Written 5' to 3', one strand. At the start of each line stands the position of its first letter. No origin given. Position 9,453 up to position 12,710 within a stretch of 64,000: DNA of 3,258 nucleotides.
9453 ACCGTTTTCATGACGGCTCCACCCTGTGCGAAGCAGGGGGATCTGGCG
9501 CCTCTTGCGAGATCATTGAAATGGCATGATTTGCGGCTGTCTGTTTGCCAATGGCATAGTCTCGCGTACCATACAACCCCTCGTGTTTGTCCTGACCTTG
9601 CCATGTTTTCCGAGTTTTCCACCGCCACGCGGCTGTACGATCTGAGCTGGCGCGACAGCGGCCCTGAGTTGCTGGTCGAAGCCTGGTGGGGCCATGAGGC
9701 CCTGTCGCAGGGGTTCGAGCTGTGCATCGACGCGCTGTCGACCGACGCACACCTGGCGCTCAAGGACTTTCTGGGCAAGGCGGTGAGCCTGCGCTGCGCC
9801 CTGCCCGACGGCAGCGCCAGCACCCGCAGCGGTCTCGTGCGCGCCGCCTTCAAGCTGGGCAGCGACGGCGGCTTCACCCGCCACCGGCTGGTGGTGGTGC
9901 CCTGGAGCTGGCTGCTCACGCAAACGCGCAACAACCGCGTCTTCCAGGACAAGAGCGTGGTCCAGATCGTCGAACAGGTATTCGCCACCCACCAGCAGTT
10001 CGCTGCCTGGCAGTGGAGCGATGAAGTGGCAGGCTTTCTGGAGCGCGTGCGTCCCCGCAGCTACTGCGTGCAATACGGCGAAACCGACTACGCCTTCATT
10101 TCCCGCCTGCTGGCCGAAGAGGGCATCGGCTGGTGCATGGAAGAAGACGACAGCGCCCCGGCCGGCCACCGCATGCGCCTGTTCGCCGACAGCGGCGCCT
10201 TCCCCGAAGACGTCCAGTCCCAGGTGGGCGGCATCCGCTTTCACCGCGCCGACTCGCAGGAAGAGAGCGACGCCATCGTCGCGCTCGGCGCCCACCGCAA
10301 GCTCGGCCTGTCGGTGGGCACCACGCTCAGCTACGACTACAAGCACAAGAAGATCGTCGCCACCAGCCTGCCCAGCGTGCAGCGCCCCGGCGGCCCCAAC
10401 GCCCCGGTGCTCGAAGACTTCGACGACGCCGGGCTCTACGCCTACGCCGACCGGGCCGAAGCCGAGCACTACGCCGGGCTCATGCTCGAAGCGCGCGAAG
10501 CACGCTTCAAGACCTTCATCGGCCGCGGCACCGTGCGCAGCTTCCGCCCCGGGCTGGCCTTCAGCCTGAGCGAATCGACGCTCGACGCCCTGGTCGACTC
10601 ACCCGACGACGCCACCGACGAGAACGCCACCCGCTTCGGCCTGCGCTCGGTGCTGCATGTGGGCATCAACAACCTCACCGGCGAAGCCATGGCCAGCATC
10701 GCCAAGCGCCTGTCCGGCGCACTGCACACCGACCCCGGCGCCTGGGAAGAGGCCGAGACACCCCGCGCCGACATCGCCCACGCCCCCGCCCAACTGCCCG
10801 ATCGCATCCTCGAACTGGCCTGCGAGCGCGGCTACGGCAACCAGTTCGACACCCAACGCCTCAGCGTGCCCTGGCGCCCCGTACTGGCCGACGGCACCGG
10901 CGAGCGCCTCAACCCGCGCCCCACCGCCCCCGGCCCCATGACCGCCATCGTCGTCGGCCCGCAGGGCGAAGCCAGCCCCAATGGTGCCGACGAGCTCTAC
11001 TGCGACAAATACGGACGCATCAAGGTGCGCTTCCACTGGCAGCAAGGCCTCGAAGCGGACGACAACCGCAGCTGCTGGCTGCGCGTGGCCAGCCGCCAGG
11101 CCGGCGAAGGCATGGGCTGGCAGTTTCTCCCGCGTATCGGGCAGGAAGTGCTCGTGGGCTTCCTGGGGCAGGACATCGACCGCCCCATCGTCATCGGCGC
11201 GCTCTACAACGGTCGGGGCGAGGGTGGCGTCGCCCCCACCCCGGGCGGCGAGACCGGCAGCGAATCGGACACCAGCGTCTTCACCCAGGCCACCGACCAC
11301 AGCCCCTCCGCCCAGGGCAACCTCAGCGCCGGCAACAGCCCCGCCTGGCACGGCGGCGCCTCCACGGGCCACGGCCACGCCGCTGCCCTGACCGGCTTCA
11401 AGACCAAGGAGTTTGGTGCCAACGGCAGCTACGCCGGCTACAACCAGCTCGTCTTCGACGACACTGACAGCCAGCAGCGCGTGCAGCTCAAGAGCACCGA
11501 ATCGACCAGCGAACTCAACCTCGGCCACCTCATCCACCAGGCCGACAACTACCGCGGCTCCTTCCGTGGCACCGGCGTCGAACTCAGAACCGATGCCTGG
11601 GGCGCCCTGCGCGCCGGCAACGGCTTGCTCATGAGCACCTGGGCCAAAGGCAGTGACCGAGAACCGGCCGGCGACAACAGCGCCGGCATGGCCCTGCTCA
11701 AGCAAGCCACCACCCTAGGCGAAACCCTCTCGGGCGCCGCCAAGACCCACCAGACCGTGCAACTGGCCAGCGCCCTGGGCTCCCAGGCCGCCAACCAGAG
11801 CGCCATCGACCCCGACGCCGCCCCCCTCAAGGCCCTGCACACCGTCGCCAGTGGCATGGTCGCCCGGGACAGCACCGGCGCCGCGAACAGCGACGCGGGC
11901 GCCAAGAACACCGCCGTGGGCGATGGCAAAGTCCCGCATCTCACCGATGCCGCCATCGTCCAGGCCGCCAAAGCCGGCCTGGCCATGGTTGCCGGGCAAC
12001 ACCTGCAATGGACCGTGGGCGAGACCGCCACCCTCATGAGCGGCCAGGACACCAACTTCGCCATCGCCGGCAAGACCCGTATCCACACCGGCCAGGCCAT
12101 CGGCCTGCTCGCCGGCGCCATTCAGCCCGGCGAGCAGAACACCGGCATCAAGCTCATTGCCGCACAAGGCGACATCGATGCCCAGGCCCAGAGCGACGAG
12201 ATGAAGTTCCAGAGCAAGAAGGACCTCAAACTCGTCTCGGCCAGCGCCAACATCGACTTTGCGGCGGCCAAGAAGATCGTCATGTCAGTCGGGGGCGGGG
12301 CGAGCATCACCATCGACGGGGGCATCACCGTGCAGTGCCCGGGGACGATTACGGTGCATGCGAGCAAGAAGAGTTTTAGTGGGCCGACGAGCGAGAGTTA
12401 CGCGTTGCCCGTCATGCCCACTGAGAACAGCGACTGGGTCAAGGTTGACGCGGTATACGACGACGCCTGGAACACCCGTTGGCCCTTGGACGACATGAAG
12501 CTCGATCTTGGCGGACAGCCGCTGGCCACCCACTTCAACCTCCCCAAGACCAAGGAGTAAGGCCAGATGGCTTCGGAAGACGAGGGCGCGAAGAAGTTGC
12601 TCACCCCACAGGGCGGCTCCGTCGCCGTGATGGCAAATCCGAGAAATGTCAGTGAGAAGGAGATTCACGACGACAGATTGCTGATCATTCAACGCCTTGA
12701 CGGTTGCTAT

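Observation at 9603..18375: Orphan vgrG island with a two-layer polymorphic-toxin architecture: AHH nuclease cassette stacked in front of a displaced PLD (Tle5-like) module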

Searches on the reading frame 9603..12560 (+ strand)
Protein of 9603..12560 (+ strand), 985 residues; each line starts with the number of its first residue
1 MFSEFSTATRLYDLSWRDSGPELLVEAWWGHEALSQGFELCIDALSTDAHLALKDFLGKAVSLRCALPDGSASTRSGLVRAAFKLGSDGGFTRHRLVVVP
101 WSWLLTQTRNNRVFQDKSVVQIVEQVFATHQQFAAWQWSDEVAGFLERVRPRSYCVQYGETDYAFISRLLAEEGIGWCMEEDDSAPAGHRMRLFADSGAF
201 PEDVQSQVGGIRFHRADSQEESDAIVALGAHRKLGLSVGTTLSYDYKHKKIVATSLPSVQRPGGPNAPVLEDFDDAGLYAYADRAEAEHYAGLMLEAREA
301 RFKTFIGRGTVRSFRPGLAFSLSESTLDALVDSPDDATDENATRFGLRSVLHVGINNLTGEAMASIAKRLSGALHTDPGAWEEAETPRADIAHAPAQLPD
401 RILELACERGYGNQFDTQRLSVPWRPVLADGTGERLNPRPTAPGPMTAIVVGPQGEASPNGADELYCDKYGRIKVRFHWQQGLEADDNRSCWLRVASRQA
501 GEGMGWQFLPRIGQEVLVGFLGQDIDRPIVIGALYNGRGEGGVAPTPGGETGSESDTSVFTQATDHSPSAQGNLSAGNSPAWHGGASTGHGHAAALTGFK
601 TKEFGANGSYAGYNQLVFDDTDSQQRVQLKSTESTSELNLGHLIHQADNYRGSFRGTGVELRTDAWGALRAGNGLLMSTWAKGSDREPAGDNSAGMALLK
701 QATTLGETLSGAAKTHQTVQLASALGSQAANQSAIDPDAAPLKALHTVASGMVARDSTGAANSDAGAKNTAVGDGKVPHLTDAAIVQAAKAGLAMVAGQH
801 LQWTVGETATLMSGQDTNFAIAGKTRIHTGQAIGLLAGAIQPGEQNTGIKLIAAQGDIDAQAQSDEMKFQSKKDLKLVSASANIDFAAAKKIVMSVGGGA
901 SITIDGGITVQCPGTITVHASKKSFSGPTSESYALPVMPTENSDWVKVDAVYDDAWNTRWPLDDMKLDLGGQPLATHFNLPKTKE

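Call 3: search_protein_families(library=pfam, proteins=[window:9603-12560:+], max_evalue=0.1)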
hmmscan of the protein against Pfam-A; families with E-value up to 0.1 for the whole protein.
window:9603-12560:+ (985 aa): 5 families
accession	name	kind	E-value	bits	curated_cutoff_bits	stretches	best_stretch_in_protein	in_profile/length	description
PF05954.17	Phage_GPD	-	1e-71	242.1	30.1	1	31-326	1-283/305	Phage tail baseplate hub (GPD)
PF10106.14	DUF2345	-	1.2e-39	135.9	30.7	1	774-928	3-150/151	Uncharacterized protein conserved in bacteria (DUF2345)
PF13296.11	T6SS_Vgr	-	3.4e-35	120.8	22.4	1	611-713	6-108/108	Putative type VI secretion system Rhs element Vgr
PF04717.18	Phage_base_V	-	1e-16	61.5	23.8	1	468-535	12-75/75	Type VI secretion system/phage-baseplate injector OB domain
PF20093.5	DUF6484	-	0.03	15.4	27.6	1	512-534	39-61/61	Domain of unknown function (DUF6484)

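Call 4: search_protein_families(library=ncbifam, proteins=[window:9603-12560:+], max_evalue=0.1)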
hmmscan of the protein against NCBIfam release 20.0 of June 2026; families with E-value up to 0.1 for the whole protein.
window:9603-12560:+ (985 aa): 3 families
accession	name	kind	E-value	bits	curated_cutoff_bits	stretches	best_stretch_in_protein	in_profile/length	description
TIGR03361.1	VI_Rhs_Vgr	subfamily_domain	1.8e-92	310.6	186.35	2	21-327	10-302/513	type VI secretion system tip protein TssI/VgrG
TIGR01646.1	vgr_GE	subfamily_domain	4.8e-80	269.8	121.8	2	28-325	6-289/480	type VI secretion system tip protein VgrG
NF033848.1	VgrG_rel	hypoth_equivalog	3.9e-13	48.6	275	1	468-540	389-456/547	VgrG-related protein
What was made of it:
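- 9603..12402 (+): Resident core of vgrG (codons 1 to about 933): gp27/gp5-like spike with DUF2345. Pfam and NCBIfam VgrG hits (calls 3, 4).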

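Call 45: find_homologous_proteins(query=window:9603-12560:+, max_evalue=1e-50)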
Query window:9603-12560:+ (985 aa): 918 proteins with E <= 1e-50 among 8000 candidates; the best 120 are listed.
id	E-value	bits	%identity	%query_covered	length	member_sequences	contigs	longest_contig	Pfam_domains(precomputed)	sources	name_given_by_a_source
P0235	0.0e+0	2245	100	100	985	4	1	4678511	PF04717.19,PF13296.12,PF10106.15,PF05954.18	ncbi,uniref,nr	ncbi:type VI secretion system Vgr family protein [Nitrogeniibacter aestuarii]|uniref:type VI secreti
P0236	0.0e+0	1663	78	96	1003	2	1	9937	PF04717.19,PF13296.12,PF10106.15,PF05954.18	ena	-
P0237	0.0e+0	1650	77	96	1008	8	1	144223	PF04717.19,PF13296.12,PF10106.15,PF05954.18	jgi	-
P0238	0.0e+0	1615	76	96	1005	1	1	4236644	PF04717.19,PF13296.12,PF10106.15,PF05954.18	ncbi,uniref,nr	ncbi:type VI secretion system tip protein VgrG [Nitrogeniibacter mangrovi]|uniref:Type VI secretion 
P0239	0.0e+0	1614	75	98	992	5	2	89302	PF04717.19,PF13296.12,PF10106.15,PF05954.18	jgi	jgi:type VI secretion system VgrG family protein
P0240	0.0e+0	1454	68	96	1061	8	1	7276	PF04717.19,PF13296.12,PF10106.15,PF05954.18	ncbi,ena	-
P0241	0.0e+0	1342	65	95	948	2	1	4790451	PF04717.19,PF13296.12,PF10106.15,PF05954.18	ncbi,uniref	ncbi:type VI secretion system Vgr family protein [Thiosocius teredinicola]|uniref:type VI secretion 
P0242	0.0e+0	1336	66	95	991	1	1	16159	PF04717.19,PF13296.12,PF10106.15,PF05954.18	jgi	jgi:type VI secretion system secreted protein VgrG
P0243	0.0e+0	1323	65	95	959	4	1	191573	PF04717.19,PF13296.12,PF10106.15,PF05954.18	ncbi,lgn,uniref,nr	ncbi:type VI secretion system Vgr family protein [Denitromonas ohlonensis]|uniref:Type VI secretion 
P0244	0.0e+0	1320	65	95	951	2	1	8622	PF04717.19,PF13296.12,PF10106.15,PF05954.18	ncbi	-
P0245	0.0e+0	1318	62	99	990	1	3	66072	PF04717.19,PF13296.12,PF10106.15,PF05954.18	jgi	jgi:Rhs element Vgr protein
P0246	0.0e+0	1311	64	96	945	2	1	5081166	PF04717.19,PF13296.12,PF10106.15,PF05954.18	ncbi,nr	ncbi:Rhs element Vgr protein [Azoarcus sp. KH32C]|nr:Rhs element Vgr protein [Azoarcus sp. KH32C]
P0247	0.0e+0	1310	63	95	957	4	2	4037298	PF04717.19,PF13296.12,PF10106.15,PF05954.18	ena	-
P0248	0.0e+0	1309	65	95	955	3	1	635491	PF04717.19,PF13296.12,PF10106.15,PF05954.18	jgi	-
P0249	0.0e+0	1308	62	100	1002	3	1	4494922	PF04717.19,PF13296.12,PF10106.15,PF05954.18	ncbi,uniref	ncbi:type VI secretion system Vgr family protein [Azonexus sp. IMCC34842]|uniref:type VI secretion s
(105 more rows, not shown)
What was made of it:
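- Checked: vgrG 9603-12560, 985 aa. It is identical to the NCBI-annotated N. aestuarii VgrG (call 45).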

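Call 47: find_encoding_contigs(protein=P0238, flank=10000, max_places=2)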
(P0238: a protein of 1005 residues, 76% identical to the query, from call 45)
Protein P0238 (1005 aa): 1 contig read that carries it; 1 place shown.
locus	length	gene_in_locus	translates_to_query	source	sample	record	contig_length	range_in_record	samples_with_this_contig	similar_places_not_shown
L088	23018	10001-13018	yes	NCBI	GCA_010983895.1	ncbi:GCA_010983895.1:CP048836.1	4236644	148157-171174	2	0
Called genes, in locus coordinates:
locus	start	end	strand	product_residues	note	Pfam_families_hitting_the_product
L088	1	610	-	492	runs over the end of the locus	PF00501:AMP-binding, PF23562:AMP-binding_C_3 (weak)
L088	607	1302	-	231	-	PF12261:T_hemolysin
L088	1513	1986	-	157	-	-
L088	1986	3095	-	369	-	-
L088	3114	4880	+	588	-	PF00512:HisKA, PF02518:HATPase_c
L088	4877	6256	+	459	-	PF00072:Response_reg, PF00158:Sigma54_activat, PF14532:Sigma54_activ_2, PF07728:AAA_5, PF25601:AAA_lid_14, PF02954:HTH_8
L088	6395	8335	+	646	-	PF00149:Metallophos, PF02872:5_nucleotid_C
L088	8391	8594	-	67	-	PF11146:DUF2905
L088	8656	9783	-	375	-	PF00266:Aminotran_5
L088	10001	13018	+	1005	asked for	PF05954:Phage_GPD, PF04717:Phage_base_V, PF13296:T6SS_Vgr, PF10106:DUF2345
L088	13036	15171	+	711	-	PF24322:Tle3, PF11678:Tle3_C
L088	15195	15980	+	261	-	PF24316:Tli3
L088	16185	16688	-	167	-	-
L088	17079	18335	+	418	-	PF05977:MFS_3 (faint), PF07690:MFS_1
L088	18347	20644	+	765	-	PF05116:S6PP, PF08282:Hydrolase_3, PF00982:Glyco_transf_20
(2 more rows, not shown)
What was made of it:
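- N. mangrovi has Aminotran_5 | vgrG-tle3-tli3 | phasin-like-MFS-TPS-FeoB (call 47).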

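Call 48: find_encoding_contigs(protein=P0237, flank=10000, max_places=2)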
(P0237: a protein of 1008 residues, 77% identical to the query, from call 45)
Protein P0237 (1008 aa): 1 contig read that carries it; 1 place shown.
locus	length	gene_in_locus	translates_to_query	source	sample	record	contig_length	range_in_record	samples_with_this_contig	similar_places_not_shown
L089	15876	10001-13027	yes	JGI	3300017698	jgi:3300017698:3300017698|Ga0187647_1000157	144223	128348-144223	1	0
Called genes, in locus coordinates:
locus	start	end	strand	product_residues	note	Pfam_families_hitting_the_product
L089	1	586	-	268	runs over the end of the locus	PF00106:adh_short, PF01370:Epimerase (weak), PF08659:KR, PF13561:adh_short_C2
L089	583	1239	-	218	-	PF01126:Heme_oxygenase (weak), PF14518:Haem_oxygenas_2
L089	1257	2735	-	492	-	PF00501:AMP-binding, PF23562:AMP-binding_C_3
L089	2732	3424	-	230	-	PF12261:T_hemolysin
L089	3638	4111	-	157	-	-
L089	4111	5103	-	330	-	-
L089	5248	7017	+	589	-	PF02743:dCache_1, PF00512:HisKA, PF02518:HATPase_c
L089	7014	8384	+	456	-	PF00072:Response_reg, PF00158:Sigma54_activat, PF14532:Sigma54_activ_2, PF07728:AAA_5, PF25601:AAA_lid_14, PF02954:HTH_8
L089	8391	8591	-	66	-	PF11146:DUF2905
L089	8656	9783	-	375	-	PF00266:Aminotran_5 (weak)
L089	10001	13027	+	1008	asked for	PF05954:Phage_GPD, PF04717:Phage_base_V, PF13296:T6SS_Vgr, PF10106:DUF2345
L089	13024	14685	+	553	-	PF07819:PGAP1 (weak)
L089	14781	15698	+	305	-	PF18443:Tli4_N, PF18426:Tli4_C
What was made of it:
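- A JGI contig has Aminotran_5 | vgrG-PGAP1-like lipase-tli4 (call 48).
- Tried and rejected: The closest cores (75-78%) carry other cargo (calls 45, 47, 48).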
